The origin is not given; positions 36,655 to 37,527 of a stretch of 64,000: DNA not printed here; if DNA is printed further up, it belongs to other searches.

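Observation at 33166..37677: Exosortase F operon hard-wired to a polyprenol-phosphate glycosylation module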

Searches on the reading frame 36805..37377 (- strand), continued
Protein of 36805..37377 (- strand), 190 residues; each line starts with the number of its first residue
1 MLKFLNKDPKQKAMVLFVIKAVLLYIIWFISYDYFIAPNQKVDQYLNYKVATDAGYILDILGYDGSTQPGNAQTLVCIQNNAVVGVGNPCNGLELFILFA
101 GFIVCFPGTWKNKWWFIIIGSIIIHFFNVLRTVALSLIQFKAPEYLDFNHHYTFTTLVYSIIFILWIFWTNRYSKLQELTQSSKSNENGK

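Call 60: search_protein_families(library=pfam, alignment_id=A5, max_evalue=0.01)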
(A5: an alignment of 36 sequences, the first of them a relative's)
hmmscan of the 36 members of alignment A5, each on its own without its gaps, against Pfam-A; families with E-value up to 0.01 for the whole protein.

A. member 1, L001:8221-8580:+ (120 aa): 1 family
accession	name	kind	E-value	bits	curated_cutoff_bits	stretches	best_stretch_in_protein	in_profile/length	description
PF18962.6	Por_Secre_tail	-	4e-16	59.5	27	1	43-119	1-75/75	Secretion system C-terminal sorting domain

B. families by the number of members that match (of 36 scanned): 17 families
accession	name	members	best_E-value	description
PF18962.6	Por_Secre_tail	27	3.2e-16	Secretion system C-terminal sorting domain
PF14559.12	TPR_19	3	0.00011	Tetratricopeptide repeat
PF11589.14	DUF3244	2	0.00018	Domain of unknown function (DUF3244)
PF13585.12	CHU_C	2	0.00089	CHU_C Type IX secretion signal domain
PF13174.12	TPR_6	2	0.00092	Tetratricopeptide repeat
PF13176.12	TPR_7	2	0.0027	Tetratricopeptide repeat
PF22776.1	K_trans_C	1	6.1e-09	K+ potassium transporter C-terminal domain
PF01590.32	GAF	1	3.3e-06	GAF domain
PF13185.12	GAF_2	1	6e-05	GAF domain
PF13860.13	FlgD_ig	1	0.00024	FlgD Ig-like domain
PF00801.26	PKD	1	0.0012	PKD domain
PF16389.11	DUF4998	1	0.0028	Domain of unknown function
PF07550.17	Shr-like_HID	1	0.0046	Heme-binding protein Shr-like, Hb-interacting domain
PF24599.1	DUF7621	1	0.0053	Family of unknown function (DUF7621)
PF25789.1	TPR_NAA35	1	0.0071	NAA35-like, TPR repeats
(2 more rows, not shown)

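Call 82: search_solved_structures(query=A2, max_evalue=1)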
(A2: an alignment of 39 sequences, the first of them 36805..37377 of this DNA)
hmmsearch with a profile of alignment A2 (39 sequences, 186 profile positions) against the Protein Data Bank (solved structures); distinct sequences matched with E-value up to 1: 0.

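Call 83: search_protein_families(library=padloc, proteins=[window:36805-37377:-], max_evalue=0.001)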
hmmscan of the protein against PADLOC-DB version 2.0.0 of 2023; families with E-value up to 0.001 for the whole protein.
window:36805-37377:- (190 aa): 0 families

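Call 88: predict_structure(alignment_id=A2)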
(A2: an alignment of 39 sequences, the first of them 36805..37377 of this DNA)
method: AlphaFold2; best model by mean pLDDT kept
length: 190 residues; sequences in the alignment: 39
mean_pLDDT: 90.7   pTM: 0.84
mean pLDDT of the five models: 90.7, 89.8, 89.5, 89.1, 85.0
residues with pLDDT >= 90: 145; 70-90: 22; 50-70: 22; < 50: 1
segments of 3 or more residues with pLDDT < 50: none
pLDDT, mean of each block of 10 residues (from residue 1): 69 90 97 94 97 98 97 96 95 96 94 96 98 97 94 92 96 70 60
secondary structure, 60 per line:
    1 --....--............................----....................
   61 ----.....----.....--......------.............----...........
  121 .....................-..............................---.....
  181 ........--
elements in order: H3-6 H9-36 H41-60 E65-69 E74-78 E81-86 H93-105 H110-141 H143-172 H176-188
